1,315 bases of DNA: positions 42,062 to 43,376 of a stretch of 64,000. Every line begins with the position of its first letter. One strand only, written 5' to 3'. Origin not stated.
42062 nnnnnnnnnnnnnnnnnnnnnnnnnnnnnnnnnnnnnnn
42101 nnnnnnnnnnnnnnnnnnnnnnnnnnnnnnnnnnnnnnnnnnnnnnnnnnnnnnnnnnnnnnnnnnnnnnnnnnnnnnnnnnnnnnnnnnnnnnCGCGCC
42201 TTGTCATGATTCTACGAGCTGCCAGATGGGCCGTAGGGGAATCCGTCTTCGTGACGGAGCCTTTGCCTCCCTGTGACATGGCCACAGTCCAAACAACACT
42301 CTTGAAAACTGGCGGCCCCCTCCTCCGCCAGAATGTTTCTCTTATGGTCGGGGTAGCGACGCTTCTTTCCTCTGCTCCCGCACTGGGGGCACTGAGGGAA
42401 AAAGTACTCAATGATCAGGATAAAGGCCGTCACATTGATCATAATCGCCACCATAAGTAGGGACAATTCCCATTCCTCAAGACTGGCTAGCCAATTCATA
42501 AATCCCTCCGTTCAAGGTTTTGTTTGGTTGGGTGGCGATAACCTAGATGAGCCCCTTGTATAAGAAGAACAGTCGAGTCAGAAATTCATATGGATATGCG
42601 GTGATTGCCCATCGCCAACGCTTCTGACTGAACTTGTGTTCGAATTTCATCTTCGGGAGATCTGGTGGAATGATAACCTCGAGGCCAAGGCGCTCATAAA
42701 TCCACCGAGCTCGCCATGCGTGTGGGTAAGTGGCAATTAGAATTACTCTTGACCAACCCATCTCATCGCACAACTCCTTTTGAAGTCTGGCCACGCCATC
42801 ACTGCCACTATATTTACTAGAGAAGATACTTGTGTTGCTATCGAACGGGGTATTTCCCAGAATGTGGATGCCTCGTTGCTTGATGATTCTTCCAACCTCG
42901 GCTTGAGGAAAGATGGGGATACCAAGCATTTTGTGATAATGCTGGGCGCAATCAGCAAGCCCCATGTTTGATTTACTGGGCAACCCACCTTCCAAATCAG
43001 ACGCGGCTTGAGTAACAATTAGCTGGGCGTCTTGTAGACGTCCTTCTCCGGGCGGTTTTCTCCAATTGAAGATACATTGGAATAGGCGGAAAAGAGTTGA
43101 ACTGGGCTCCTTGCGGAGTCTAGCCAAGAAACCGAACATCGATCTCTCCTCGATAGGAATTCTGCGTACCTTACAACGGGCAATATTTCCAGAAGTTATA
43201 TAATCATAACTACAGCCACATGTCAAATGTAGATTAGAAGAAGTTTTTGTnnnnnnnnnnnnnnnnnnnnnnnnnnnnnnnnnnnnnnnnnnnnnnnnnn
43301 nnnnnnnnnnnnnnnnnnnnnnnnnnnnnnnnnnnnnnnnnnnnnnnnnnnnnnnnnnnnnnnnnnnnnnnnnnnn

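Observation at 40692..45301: comEC encoded as two separate genes 2.25 kb apart, with a mosaic block (higher-GC DUF218 and Zn-ribbon ORFs, host-GC SOD, higher-GC orphan) in between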

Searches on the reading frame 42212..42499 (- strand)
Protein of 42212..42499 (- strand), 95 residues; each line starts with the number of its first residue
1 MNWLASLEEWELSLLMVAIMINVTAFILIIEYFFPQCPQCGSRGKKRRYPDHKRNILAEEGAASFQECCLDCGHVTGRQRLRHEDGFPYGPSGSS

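Call 3: search_protein_families(library=pfam, proteins=[window:42212-42499:-], max_evalue=0.01)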
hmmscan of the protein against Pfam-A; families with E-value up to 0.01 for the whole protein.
window:42212-42499:- (95 aa): 0 families

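Call 4: search_protein_families(library=ncbifam, proteins=[window:42212-42499:-], max_evalue=0.01)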
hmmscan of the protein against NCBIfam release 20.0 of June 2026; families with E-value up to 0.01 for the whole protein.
window:42212-42499:- (95 aa): 1 family
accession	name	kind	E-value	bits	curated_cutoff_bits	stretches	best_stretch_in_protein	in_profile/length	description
TIGR04165.1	methano_modCys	hypoth_equivalog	0.00046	20.4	60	1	31-75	4-45/50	TIGR04165 family Cys-rich peptide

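Call 22: search_protein_families(library=pfam, proteins=[window:42212-42499:-], max_evalue=10)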
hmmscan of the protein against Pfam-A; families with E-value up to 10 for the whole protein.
window:42212-42499:- (95 aa): 7 families
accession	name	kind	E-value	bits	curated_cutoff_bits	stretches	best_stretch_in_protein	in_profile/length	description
PF09723.15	Zn_ribbon_8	-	0.053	14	34.4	1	35-44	27-36/41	Zinc ribbon domain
PF03137.26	OATP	-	0.071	11.8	25.8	1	14-78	364-422/545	Organic Anion Transporter Polypeptide (OATP) family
PF08271.17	Zn_Ribbon_TF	-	0.19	11.8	29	0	36-43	2-9/43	TFIIB zinc-binding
PF14354.12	Lar_restr_allev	-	0.85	10.3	28.6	1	36-74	5-33/58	Restriction alleviation protein Lar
PF23549.1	Zn_ribbon_GRF_2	-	1.4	9.2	27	1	35-48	2-15/45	GRF-like zinc ribbon domain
PF01096.23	Zn_ribbon_TFIIS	-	2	8.7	21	1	58-75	21-37/39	Transcription factor S-II (TFIIS)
PF00751.23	DM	-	2.2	8.7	27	1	35-82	3-44/47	DM DNA binding domain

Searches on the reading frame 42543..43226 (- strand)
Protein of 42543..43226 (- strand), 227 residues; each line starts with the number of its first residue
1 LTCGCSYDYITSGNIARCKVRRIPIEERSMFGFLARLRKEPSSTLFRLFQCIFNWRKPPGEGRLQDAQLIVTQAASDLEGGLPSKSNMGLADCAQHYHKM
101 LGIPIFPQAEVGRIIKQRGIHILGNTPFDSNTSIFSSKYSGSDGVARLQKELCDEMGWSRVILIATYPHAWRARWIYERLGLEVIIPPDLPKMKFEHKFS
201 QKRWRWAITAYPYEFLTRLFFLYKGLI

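Call 3: search_protein_families(library=pfam, proteins=[window:42543-43226:-], max_evalue=0.01)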
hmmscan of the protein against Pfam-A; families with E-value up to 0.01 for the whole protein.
window:42543-43226:- (227 aa): 0 families

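Call 4: search_protein_families(library=ncbifam, proteins=[window:42543-43226:-], max_evalue=0.01)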
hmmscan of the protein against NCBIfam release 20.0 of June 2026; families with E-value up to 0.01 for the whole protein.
window:42543-43226:- (227 aa): 0 families

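Call 22: search_protein_families(library=pfam, proteins=[window:42543-43226:-], max_evalue=10)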
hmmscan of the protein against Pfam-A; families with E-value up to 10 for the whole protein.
window:42543-43226:- (227 aa): 1 family
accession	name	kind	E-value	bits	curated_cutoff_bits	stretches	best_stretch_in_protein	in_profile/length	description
PF02698.23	DUF218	-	0.24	11.8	27.6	1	149-194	76-110/133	DUF218 domain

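Call 27: find_homologous_proteins(query=window:42543-43226:-, max_evalue=0.001)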
Query window:42543-43226:- (227 aa): 16 proteins with E <= 0.001 among 174 candidates.
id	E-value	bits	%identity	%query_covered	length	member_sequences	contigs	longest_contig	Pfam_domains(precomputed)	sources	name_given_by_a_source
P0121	3.1e-133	460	100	87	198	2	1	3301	-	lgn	-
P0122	3.2e-114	398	86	87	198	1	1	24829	-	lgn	-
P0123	4.4e-75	270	60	87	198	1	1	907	-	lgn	-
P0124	2.8e-72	261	62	87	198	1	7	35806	-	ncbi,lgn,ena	-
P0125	8.1e-72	259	60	86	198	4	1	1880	-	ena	-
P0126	4.2e-69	251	56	82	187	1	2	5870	-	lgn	-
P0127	4.8e-68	247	59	81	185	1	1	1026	-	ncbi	-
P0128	2.3e-66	242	56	87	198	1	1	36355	-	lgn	-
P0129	4.3e-66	241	57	81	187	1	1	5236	-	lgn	-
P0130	6.8e-66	240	58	87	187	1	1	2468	-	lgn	-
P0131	7.3e-66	240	57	85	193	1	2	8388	-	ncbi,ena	-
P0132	2.2e-64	235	56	87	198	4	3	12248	-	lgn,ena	-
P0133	2.6e-59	219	53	87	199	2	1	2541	-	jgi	-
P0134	9.0e-58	214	55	79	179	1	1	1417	-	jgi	jgi:hypothetical protein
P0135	1.5e-46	177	51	81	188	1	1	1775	-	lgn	-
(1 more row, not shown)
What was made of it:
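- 42543..43139 (-): p198: divergent DUF218/YdcF-like protein. The mechanical ORF runs to 43226, but homologues start at the 198-aa Met. GC 0.47, GC3 0.48. 15 homologues at 51-86% identity, 179-199 aa (call 27).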

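Call 28: find_encoding_contigs(protein=P0122, flank=10000, max_places=3)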
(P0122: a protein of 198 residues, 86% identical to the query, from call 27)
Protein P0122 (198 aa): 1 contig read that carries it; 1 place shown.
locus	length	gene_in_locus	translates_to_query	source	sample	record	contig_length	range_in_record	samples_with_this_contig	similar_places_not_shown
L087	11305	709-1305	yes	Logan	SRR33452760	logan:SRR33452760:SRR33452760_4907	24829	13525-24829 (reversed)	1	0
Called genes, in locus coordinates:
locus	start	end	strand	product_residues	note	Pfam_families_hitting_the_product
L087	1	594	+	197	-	?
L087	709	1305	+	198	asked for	-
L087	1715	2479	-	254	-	PF00075:RNase_H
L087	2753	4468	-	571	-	PF01368:DHH, PF02272:DHHA1, PF17768:RecJ_OB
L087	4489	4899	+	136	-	PF11969:DcpS_C, PF01230:HIT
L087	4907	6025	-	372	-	PF00162:PGK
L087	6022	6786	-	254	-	PF00121:TIM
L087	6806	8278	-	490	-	-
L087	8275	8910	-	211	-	-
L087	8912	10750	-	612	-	PF07963:N_methyl (weak), PF13620:CarboxypepD_reg (weak), PF13715:CarbopepD_reg_2 (faint)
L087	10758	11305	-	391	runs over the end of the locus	PF00482:T2SSF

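Call 29: find_encoding_contigs(protein=P0124, flank=10000, max_places=4)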
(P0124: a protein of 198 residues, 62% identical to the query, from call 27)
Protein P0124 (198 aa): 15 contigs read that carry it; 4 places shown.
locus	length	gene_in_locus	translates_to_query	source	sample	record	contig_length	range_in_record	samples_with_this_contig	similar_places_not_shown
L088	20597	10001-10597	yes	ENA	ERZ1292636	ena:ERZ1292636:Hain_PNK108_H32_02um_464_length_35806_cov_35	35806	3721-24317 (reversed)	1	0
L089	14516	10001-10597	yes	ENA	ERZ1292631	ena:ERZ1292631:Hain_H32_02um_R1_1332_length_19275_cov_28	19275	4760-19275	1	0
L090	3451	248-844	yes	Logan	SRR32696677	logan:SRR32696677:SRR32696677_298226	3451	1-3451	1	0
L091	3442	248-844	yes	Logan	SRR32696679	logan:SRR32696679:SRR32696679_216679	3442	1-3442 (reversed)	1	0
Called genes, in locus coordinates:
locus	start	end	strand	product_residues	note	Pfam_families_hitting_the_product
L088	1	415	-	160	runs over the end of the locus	PF02643:DUF192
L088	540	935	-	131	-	-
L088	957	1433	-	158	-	PF13274:SocA_Panacea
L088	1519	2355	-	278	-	PF02498:Bro-N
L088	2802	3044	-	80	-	PF01541:GIY-YIG, PF10544:T5orf172 (weak), PF13455:MUG113 (weak)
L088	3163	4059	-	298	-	PF07690:MFS_1 (faint), PF01435:Peptidase_M48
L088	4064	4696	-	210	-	PF00990:GGDEF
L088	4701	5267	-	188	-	PF04011:LemA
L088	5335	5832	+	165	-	-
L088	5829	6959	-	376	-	PF00390:malic, PF00208:ELFV_dehydrog (weak), PF03949:Malic_M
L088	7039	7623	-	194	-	PF20803:PaaX_M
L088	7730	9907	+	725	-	PF17191:RecG_wedge, PF01336:tRNA_anti-codon (weak), PF04851:ResIII, PF00270:DEAD, PF22590:Cas3-like_C_2 (faint), PF00271:Helicase_C, PF19833:RecG_dom3_C (weak)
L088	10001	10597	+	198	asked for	-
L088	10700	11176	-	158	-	-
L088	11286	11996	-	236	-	-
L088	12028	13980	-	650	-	PF00004:AAA, PF17862:AAA_lid_3, PF01434:Peptidase_M41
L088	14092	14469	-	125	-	-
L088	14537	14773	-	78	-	PF01541:GIY-YIG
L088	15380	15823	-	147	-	PF01668:SmpB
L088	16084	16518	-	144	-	PF01797:Y1_Tnp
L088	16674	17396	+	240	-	PF00215:OMPdecase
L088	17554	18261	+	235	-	-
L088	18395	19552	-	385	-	PF02353:CMAS, PF01728:FtsJ, PF13489:Methyltransf_23, PF13847:Methyltransf_31, PF08241:Methyltransf_11, PF08242:Methyltransf_12, PF13649:Methyltransf_25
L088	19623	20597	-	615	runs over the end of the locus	PF00009:GTP_EFTU, PF01926:MMR_HSR1, PF22042:EF-G_D2 (weak), PF03144:GTP_EFTU_D2, PF00679:EFG_C, PF21018:BipA_C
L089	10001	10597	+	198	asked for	-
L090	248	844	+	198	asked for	-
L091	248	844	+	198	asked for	-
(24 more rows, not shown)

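Call 31: list_cluster_members(proteins=[P0124, P0127, P0131, P0002, P0001])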
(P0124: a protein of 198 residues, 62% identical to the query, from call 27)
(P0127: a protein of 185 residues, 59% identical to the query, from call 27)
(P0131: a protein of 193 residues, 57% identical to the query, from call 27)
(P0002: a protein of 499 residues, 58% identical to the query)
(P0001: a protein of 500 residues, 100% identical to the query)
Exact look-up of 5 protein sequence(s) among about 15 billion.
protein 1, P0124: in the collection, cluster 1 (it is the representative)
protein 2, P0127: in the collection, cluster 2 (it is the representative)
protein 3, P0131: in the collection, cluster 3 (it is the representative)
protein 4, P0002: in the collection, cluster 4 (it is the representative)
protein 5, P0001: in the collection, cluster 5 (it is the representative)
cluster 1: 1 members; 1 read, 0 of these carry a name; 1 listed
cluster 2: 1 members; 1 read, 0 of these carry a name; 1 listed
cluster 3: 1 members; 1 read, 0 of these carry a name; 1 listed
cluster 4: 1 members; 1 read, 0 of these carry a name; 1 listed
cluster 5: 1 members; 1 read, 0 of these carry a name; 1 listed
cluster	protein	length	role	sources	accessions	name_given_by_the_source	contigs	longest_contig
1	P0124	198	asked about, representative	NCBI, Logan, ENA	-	-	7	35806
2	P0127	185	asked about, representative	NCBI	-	-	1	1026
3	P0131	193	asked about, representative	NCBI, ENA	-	-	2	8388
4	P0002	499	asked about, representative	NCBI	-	-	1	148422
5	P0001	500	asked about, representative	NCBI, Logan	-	-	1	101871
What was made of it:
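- Tried and rejected: Naming the donors. list_cluster_members returned no names or accessions (call 31), so the taxonomy of the roughly 50% GC contigs (L088, L096) remains unknown.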

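Call 51: search_protein_families(library=pfam, alignment_id=A2, max_evalue=1)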
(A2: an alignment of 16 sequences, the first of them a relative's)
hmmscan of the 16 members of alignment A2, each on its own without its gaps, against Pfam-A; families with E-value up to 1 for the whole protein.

A. member 1, P0121 (198 aa): 1 family
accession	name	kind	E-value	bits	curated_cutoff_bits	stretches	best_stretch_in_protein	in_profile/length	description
PF02698.23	DUF218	-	0.19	12.1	27.6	1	120-165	76-110/133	DUF218 domain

B. families by the number of members that match (of 16 scanned): 2 families
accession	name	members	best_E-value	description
PF02698.23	DUF218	9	0.012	DUF218 domain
PF24891.1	DUF7742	1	0.18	Domain of unknown function (DUF7742)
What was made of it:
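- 42543..43139 (-): Weak DUF218 hits in 9 of 16 members (call 51).
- Closest known: DUF218 / YdcF family. Same: Sub-threshold DUF218 hits recur in 9 of 16 family members (call 51).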

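Call 56: find_related_loci(query=A2, collection=viral_contigs, flank=5000)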
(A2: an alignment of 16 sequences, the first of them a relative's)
Query A2 (198 aa) in viral_contigs; peptide patterns used: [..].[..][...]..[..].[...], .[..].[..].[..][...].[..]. (x = any residue, [..] = any of these).
54 stretches matched a pattern, but none encodes a relative of the query by tblastn (E <= 1e-3).
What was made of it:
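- On Insertion by a mobile element (IS, transposon or integrative element): No relative of p198 among viral contigs (call 56).
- Tried and rejected: A viral-contig scan with the family alignment found nothing (call 56).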

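Call 57: predict_structure(alignment_id=A2)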
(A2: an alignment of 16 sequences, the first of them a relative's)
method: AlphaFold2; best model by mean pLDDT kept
length: 198 residues; sequences in the alignment: 16
mean_pLDDT: 93.3   pTM: 0.89
mean pLDDT of the five models: 93.3, 93.3, 93.2, 91.8, 89.4
residues with pLDDT >= 90: 167; 70-90: 23; 50-70: 8; < 50: 0
segments of 3 or more residues with pLDDT < 50: none
pLDDT, mean of each block of 10 residues (from residue 1): 65 86 93 96 97 96 98 98 98 95 88 95 98 97 97 97 95 94 94 90
secondary structure, 60 per line:
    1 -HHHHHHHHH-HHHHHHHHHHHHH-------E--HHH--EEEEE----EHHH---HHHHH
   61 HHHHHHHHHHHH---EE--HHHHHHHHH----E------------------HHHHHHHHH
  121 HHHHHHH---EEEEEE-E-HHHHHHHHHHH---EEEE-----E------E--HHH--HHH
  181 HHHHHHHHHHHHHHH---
elements in order: H2-10 H12-24 E40-44 H56-72 H80-88 H112-127 E131-136 H140-150 E154-157 H178-195
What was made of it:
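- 42543..43139 (-): AF2 pLDDT 93.3 (call 57).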

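Call 59: fold_search(model_id=the predicted structure, library=pdb)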
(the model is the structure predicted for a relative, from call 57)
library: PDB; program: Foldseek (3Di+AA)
matches with E <= 10: 1290; with E <= 0.001: 0
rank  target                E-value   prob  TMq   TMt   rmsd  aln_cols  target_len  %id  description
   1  8rkz_B                3.9e-03  0.98  0.40  0.40   7.0       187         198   12  Crystal structure of a cysteine hydrolase from Phytophthora infestans (released 2025-01-15)
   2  8rkz_A                5.6e-03  0.97  0.39  0.39   7.1       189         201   11  Crystal structure of a cysteine hydrolase from Phytophthora infestans (released 2025-01-15)
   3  1vl2_D                1.3e-02  0.75  0.32  0.19  10.8       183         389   14  Crystal structure of Argininosuccinate synthase (TM1780) from Thermotoga maritima at 1.65 A resolution (released 2004-08-17)
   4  1vl2_C                1.3e-02  0.66  0.33  0.19  12.7       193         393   14  Crystal structure of Argininosuccinate synthase (TM1780) from Thermotoga maritima at 1.65 A resolution (released 2004-08-17)
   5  6j31_C                1.5e-02  0.85  0.32  0.19   6.8       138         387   11  Crystal Structure Analysis of the Glycotransferase of kitacinnamycin (released 2020-01-15)
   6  3h4i                  1.6e-02  0.69  0.33  0.21   8.3       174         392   12  Chimeric Glycosyltransferase for the generation of novel natural products (released 2009-07-28)
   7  1vl2_B                1.7e-02  0.69  0.33  0.19  12.5       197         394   12  Crystal structure of Argininosuccinate synthase (TM1780) from Thermotoga maritima at 1.65 A resolution (released 2004-08-17)
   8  3h4t                  2.1e-02  0.84  0.33  0.20   5.7       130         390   13  Chimeric Glycosyltransferase for the generation of novel natural products - GtfAH1 in complex with UDP-2F-Glc (released 2009-07-28)
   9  8j0s_G                2.2e-02  0.77  0.40  0.30  16.9       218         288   11  Cryo-EM structure of Mycobacterium tuberculosis ATP synthase in complex with bedaquiline(BDQ) (released 2024-05-22)
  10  8t64_C                2.4e-02  0.89  0.35  0.48   7.6       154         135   11  Apo Cam1(42-206) (released 2024-01-10)
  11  1vl2_A                2.4e-02  0.54  0.32  0.18  12.4       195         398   13  Crystal structure of Argininosuccinate synthase (TM1780) from Thermotoga maritima at 1.65 A resolution (released 2004-08-17)
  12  1rrv_A                2.9e-02  0.41  0.30  0.18   9.5       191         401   14  X-ray crystal structure of TDP-vancosaminyltransferase GtfD as a complex with TDP and the natural substrate, desvancos (released 2004-05-18)
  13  6phe_B                3.1e-02  0.94  0.35  0.43   4.9       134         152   10  Crystal structure of Methylglyoxal synthase from Elizabethkingia anophelis NUHP1 (released 2019-07-24)
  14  7mi0                  3.1e-02  0.93  0.36  0.21   5.4       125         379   14  Crystal Structure of Glycosyltransferase from Rickettsia africae ESF-5 (released 2021-04-28)
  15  4xfj_B                3.1e-02  0.82  0.34  0.20   5.9       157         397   13  Crystal structure of Argininosuccinate synthase from Mycobacterium thermoresistibile in complex with AMPPNP and Argini (released 2015-01-14)
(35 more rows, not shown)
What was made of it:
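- Closest known: DUF218 / YdcF family. Different: Foldseek against the PDB gave nothing significant (call 59).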

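Call 86: find_encoding_contigs(protein=P0128, flank=8000, max_places=2)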
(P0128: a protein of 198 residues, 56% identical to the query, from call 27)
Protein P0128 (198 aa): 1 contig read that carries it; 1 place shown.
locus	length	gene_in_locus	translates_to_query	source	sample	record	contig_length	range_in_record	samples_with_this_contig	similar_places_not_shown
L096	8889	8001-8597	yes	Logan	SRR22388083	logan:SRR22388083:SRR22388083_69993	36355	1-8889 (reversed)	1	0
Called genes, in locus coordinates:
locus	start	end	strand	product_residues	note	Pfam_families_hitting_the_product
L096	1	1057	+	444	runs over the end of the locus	PF13231:PMT_2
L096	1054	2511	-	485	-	PF13231:PMT_2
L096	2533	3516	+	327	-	PF13489:Methyltransf_23, PF01209:Ubie_methyltran (weak), PF05219:DREV (weak), PF07021:MetW, PF08241:Methyltransf_11, PF08242:Methyltransf_12, PF13649:Methyltransf_25, PF13847:Methyltransf_31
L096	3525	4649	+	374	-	PF13439:Glyco_transf_4 (weak), PF00534:Glycos_transf_1, PF13692:Glyco_trans_1_4, PF13524:Glyco_trans_1_2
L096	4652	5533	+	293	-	PF01073:3Beta_HSD (weak), PF01370:Epimerase, PF04321:RmlD_sub_bind (weak)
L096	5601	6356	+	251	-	PF00535:Glycos_transf_2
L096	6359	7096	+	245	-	PF03291:mRNA_G-N7_MeTrfase (faint), PF13489:Methyltransf_23, PF07021:MetW (weak), PF13847:Methyltransf_31, PF08241:Methyltransf_11, PF08242:Methyltransf_12, PF13649:Methyltransf_25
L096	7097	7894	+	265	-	PF05148:Methyltransf_8 (weak), PF13489:Methyltransf_23, PF08241:Methyltransf_11, PF13847:Methyltransf_31, PF13649:Methyltransf_25 (weak)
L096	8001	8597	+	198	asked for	-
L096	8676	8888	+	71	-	?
